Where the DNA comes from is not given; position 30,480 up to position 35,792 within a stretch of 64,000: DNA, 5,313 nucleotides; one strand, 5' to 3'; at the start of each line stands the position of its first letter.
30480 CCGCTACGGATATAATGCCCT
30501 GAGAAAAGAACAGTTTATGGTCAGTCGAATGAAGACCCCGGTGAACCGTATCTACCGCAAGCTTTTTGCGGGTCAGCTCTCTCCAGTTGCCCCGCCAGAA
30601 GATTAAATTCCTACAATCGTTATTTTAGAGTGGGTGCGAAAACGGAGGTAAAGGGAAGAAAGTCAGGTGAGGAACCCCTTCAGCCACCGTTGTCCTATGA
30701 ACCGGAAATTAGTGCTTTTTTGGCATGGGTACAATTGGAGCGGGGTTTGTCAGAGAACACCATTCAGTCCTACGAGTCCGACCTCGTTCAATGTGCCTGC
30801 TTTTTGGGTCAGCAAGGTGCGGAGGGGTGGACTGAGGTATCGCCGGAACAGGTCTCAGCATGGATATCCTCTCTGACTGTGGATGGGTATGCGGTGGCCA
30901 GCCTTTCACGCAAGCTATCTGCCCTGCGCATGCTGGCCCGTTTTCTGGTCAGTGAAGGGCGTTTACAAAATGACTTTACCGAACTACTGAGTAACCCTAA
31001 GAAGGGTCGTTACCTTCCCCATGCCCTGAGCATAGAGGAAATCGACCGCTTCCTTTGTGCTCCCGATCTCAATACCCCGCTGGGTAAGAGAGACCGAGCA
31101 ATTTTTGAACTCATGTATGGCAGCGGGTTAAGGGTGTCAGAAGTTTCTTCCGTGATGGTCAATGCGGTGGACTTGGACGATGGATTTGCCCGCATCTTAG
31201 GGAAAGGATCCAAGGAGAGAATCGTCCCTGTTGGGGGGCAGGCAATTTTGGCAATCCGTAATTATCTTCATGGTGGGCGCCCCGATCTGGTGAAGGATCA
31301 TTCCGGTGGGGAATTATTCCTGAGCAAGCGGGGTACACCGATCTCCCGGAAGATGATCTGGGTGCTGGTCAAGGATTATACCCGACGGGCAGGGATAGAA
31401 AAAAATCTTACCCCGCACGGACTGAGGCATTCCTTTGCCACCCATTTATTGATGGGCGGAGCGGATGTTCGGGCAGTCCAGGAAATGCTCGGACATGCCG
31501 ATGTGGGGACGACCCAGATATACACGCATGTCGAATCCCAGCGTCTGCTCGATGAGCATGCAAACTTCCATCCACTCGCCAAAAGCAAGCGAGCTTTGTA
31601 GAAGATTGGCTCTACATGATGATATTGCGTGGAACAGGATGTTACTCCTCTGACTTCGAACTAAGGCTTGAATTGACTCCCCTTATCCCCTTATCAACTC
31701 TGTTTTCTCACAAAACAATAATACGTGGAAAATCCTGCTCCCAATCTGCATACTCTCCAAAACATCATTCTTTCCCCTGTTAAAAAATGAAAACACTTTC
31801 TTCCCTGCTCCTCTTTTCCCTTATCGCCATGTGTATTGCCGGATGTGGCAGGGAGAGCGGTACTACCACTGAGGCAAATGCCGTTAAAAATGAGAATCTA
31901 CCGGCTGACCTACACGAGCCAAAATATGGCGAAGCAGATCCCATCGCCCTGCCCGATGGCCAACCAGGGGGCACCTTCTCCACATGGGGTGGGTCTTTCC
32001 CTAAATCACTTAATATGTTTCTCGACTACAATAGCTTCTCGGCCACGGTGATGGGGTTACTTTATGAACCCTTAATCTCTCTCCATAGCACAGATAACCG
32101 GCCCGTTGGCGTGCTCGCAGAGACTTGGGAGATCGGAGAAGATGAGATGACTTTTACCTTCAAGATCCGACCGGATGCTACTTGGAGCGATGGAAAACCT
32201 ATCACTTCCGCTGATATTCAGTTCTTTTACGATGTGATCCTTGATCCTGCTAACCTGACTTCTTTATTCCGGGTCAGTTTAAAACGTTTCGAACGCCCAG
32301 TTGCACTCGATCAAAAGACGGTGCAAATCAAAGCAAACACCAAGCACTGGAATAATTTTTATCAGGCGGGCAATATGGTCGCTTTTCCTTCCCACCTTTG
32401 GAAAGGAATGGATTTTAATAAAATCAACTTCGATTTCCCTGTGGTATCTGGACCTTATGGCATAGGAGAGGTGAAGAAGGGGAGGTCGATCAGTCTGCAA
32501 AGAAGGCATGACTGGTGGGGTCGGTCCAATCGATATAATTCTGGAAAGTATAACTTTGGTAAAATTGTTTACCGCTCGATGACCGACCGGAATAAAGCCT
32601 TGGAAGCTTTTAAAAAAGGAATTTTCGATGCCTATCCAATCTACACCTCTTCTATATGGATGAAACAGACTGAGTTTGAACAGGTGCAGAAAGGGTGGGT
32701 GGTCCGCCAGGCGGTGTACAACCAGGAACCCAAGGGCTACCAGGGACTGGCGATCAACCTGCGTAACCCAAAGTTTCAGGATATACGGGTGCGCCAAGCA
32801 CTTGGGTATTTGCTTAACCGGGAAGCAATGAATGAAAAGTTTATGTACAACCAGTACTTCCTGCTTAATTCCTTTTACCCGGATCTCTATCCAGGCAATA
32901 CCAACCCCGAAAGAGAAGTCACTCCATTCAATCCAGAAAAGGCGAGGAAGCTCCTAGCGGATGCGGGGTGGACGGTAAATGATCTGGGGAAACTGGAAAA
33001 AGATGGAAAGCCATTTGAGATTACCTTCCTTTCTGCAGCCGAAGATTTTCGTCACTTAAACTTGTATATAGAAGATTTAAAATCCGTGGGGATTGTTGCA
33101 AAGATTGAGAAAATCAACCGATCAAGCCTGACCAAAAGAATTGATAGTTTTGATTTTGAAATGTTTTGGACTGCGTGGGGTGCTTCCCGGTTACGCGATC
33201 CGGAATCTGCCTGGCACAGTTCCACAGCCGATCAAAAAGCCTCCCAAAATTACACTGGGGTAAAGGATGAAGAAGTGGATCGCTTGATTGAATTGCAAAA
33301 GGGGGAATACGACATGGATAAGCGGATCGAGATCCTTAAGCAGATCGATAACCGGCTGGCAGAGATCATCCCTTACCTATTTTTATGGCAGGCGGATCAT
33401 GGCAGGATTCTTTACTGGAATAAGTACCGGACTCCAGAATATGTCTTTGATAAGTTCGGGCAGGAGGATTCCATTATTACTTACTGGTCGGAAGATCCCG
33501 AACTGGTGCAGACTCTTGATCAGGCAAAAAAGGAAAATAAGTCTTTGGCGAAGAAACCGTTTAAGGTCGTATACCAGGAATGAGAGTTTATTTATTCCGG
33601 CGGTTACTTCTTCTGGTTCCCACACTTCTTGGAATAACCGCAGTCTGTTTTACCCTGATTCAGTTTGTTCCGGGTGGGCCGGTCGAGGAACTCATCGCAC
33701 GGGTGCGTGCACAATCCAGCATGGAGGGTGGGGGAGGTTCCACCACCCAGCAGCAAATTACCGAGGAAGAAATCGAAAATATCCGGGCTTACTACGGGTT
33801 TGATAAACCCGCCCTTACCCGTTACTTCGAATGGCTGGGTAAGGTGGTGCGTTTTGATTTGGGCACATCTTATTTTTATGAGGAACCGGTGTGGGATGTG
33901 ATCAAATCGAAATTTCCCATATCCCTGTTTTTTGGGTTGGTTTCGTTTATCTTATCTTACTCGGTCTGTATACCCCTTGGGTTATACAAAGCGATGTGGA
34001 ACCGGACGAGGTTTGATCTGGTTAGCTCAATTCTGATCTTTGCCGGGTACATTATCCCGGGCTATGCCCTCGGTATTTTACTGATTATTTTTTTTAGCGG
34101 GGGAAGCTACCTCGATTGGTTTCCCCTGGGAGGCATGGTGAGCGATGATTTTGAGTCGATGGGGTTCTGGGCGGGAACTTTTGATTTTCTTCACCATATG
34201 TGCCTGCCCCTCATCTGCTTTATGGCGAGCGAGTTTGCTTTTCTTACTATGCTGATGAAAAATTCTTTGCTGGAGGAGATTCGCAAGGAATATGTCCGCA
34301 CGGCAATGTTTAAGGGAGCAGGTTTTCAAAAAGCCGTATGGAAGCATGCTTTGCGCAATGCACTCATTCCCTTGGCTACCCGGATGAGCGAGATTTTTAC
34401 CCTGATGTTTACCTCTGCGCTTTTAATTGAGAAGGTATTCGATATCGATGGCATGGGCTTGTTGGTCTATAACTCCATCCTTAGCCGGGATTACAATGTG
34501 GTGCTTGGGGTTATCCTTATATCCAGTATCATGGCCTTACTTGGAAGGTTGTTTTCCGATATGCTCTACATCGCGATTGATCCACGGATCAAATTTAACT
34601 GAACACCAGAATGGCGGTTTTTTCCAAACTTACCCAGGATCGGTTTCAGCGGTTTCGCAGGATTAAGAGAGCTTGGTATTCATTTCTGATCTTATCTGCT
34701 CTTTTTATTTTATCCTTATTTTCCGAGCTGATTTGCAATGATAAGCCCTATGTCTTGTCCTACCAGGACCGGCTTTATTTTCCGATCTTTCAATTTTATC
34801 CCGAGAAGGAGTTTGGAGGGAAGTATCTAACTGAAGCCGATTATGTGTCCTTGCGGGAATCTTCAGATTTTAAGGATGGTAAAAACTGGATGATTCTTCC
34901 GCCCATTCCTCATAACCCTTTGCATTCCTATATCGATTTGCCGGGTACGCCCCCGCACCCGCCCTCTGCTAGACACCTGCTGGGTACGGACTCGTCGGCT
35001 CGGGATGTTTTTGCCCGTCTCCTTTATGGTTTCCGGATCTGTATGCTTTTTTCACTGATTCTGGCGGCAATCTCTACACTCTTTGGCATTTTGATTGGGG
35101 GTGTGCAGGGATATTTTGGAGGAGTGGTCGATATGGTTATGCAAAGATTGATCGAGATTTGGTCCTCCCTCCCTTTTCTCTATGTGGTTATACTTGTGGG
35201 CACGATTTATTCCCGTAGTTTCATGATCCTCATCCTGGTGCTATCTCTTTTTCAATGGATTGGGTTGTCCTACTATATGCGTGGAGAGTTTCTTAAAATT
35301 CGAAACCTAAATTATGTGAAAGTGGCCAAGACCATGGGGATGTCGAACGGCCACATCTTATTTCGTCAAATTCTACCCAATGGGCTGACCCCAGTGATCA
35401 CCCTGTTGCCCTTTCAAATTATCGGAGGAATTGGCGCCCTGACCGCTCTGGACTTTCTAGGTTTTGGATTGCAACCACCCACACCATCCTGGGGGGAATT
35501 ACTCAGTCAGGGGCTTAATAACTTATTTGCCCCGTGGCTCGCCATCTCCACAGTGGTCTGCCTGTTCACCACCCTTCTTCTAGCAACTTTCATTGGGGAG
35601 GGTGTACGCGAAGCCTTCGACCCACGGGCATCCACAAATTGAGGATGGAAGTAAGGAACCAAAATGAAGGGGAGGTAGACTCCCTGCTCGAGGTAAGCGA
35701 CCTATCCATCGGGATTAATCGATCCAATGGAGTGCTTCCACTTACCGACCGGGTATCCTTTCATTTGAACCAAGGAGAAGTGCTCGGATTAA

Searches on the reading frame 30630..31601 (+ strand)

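Call 79: search_protein_families(library=ncbifam, proteins=[window:30630-31601:+], max_evalue=0.00001)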
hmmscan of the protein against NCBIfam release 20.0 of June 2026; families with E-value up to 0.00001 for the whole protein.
window:30630-31601:+ (323 aa): 12 families
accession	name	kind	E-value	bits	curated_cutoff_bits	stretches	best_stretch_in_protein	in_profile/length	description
NF001399.0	PRK00283.1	subfamily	1.8e-100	336.1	279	1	25-317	7-299/300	tyrosine recombinase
TIGR02225.1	recomb_XerD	equivalog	2.2e-98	329.2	329.6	1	29-317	2-290/290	site-specific tyrosine recombinase XerD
TIGR02224.1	recomb_XerC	equivalog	6.4e-91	304.8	335.15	1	29-318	2-294/295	tyrosine recombinase XerC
NF040815.2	recomb_XerA_Arch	equivalog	4.5e-61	206.7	220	1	34-306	7-259/263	site-specific tyrosine recombinase/integron integrase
NF002331.0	PRK01287.1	subfamily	1.5e-59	201.8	371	1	22-319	25-330/365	site-specific tyrosine recombinase XerC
TIGR02249.1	integrase_gron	subfamily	1.7e-41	142.6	265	2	239-304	238-303/315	integron integrase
NF003462.0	PRK05084.1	equivalog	3.3e-29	101.7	267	1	153-305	195-348/360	tyrosine recombinase XerS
NF011946.0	PRK15417.1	equivalog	8.1e-26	91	435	2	251-302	265-316/337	integron integrase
NF007370.0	PRK09870.1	subfamily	3.7e-16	59.3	221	1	133-306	13-184/200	tyrosine-type DNA invertase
NF007371.0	PRK09871.1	subfamily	2.7e-15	56.4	222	1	149-306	22-179/198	tyrosine-type DNA invertase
NF002685.0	PRK02436.1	equivalog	1.2e-09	38.4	178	1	27-292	5-237/245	site-specific tyrosine recombinase XerD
NF040693.1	recomb_GmtY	equivalog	1.8e-07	30.8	340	0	260-305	391-436/441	gamma-mobile-trio recombinase GmtY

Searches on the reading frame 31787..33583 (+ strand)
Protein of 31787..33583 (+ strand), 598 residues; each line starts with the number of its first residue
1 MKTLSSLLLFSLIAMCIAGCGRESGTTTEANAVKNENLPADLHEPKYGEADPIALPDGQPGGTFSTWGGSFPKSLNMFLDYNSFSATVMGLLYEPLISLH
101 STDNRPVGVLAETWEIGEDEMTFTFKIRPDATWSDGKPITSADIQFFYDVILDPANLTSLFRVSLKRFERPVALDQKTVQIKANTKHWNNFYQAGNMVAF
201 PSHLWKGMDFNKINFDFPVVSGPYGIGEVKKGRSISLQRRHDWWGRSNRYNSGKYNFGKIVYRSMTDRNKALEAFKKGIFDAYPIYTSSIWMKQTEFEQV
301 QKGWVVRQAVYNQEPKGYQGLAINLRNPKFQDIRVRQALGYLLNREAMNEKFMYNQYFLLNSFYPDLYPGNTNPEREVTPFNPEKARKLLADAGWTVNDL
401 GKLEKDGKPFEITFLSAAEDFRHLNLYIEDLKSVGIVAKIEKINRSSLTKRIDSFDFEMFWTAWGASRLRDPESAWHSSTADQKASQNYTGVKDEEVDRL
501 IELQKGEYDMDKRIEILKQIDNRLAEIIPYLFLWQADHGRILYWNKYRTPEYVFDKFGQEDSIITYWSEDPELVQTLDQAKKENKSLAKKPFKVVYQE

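Call 79: search_protein_families(library=ncbifam, proteins=[window:31787-33583:+], max_evalue=0.00001)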
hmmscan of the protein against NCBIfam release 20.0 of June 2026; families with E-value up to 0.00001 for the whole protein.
window:31787-33583:+ (598 aa): 10 families
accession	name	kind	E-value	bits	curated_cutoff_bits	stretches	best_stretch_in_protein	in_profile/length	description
NF045467.1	Opp4A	equivalog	2.2e-42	145.1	650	2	174-537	159-529/556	oligopeptide ABC transporter substrate-binding protein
TIGR02294.1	nickel_nikA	equivalog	9.8e-38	129.9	393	1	82-526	25-463/501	nickel ABC transporter substrate-binding protein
TIGR04028.1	SBP_KPN_01854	hypoth_equivalog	3.8e-27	95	468.5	1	110-526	48-470/509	TIGR04028 family ABC transporter substrate-binding protein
NF045468.1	Opp5A_nikA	equivalog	8.6e-23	80.6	600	1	93-532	45-455/488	nickel ABC transporter substrate-binding protein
NF047575.1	opine_bind_CntA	exception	4.5e-22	78.3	800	1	83-517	58-486/535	staphylopine-dependent metal ABC transporter substrate-binding lipoprotein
NF011689.0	PRK15109.1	equivalog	3.4e-15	55.7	560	1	321-535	300-509/547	ABC transporter substrate-binding protein SapA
NF011684.0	PRK15104.1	equivalog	4.2e-14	52.1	947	1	92-156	69-131/543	oligopeptide ABC transporter substrate-binding protein OppA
NF011942.0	PRK15413.1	equivalog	1.5e-13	50.3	594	1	80-397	46-345/512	glutathione ABC transporter substrate-binding protein GsiB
NF043070.1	DppA_dipep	equivalog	2.9e-13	49.2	1005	1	305-533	284-503/535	dipeptide ABC transporter periplasmic-binding protein DppA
NF007287.0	PRK09755.1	equivalog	1.2e-06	27.7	1098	0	89-156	60-126/535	ABC transporter substrate-binding protein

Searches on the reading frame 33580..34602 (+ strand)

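Call 79: search_protein_families(library=ncbifam, proteins=[window:33580-34602:+], max_evalue=0.00001)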
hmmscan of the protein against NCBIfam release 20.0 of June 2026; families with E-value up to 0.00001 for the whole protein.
window:33580-34602:+ (340 aa): 12 families
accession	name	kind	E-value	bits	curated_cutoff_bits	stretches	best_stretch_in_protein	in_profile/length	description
NF011712.0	PRK15133.1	subfamily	3.3e-89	299.4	445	2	61-340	82-362/364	microcin C ABC transporter permease YejB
NF045472.1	Opp4B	equivalog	9.5e-67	225.5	450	1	1-338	1-319/319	oligopeptide ABC transporter permease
NF045470.1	Opp2B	equivalog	9.7e-63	212.1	350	1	8-338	1-300/300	nickel ABC transporter permease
NF045469.1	Opp1B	equivalog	3e-54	184.6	380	1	1-338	1-307/307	nickel/cobalt ABC transporter permease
TIGR02789.1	nickel_nikB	equivalog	1.1e-52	179.3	447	1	1-338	1-307/314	nickel ABC transporter permease subunit NikB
NF045471.1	Opp3B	equivalog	7.6e-49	166.8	480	1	54-339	35-304/308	oligopeptide ABC transporter permease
NF007008.0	PRK09471.1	equivalog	9.5e-47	159.9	388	1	3-339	3-306/306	oligopeptide ABC transporter permease OppB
NF011661.0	PRK15081.1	equivalog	5.5e-44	150.9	463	1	2-339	2-305/306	glutathione ABC transporter permease GsiC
NF008161.0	PRK10914.1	equivalog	5.6e-43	147.4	590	1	3-339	3-337/339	dipeptide ABC transporter permease DppB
NF007677.0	PRK10352.1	equivalog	1.7e-42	145.6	433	1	1-338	1-307/314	nickel ABC transporter permease subunit NikB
NF043081.1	MMSYN1_0165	equivalog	7.1e-35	120.7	350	1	82-339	147-386/388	oligopeptide ABC transporter permease OppB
NF011690.0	PRK15110.1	equivalog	5.8e-29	101.5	432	1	81-332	43-308/321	putrescine export ABC transporter permease SapB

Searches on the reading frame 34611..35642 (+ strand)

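Call 79: search_protein_families(library=ncbifam, proteins=[window:34611-35642:+], max_evalue=0.00001)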
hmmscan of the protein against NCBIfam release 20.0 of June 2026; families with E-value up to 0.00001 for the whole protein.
window:34611-35642:+ (343 aa): 17 families
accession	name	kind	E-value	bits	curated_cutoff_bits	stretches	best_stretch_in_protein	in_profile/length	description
NF011596.0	PRK15021.1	subfamily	5.7e-92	308.3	439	1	1-339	1-338/341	microcin C ABC transporter permease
NF045476.1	Opp4C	equivalog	2.7e-65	220.4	350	1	116-339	51-278/278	oligopeptide ABC transporter permease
NF045475.1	Opp3C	equivalog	8.9e-50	169.7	450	1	121-339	107-326/328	oligopeptide ABC transporter permease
NF045474.1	Opp2C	equivalog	9.3e-50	169.4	300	1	116-337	14-236/236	nickel transporter permease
NF045473.1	Opp1C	equivalog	6.7e-46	156.9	350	1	117-339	43-266/267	nickel/cobalt ABC transporter permease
NF011935.0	PRK15406.1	equivalog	2.4e-44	152.3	433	1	120-339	80-300/302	oligopeptide ABC transporter permease OppC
TIGR02790.1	nickel_nikC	equivalog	1.7e-43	149.1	358.45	1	116-337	36-258/258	nickel ABC transporter permease subunit NikC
NF008160.0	PRK10913.1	equivalog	9.5e-40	136.9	483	1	100-339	54-297/300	dipeptide ABC transporter permease DppC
NF007376.0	PRK09881.1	equivalog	3e-39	134.8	434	1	116-341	68-294/298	D,D-dipeptide ABC transporter permease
NF011662.0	PRK15082.1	equivalog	5.3e-39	134.4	484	1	116-340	75-300/303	glutathione ABC transporter permease GsiD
NF043080.1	MMSYN1_0166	equivalog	5.1e-35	120.9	370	1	115-340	76-305/307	oligopeptide ABC transporter permease OppC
NF047573.1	opine_perm_CntC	exception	1.6e-34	119.5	440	1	118-339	48-270/271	staphylopine uptake ABC transporter permease subunit CntC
NF007738.0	PRK10417.1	equivalog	1.4e-32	113.3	335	1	100-341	33-272/277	nickel ABC transporter permease subunit NikC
NF011691.0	PRK15111.1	equivalog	3.8e-22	79.2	379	1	122-336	76-291/296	putrescine export ABC transporter permease SapC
NF045472.1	Opp4B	equivalog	2.6e-07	30.2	450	1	208-339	192-317/319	oligopeptide ABC transporter permease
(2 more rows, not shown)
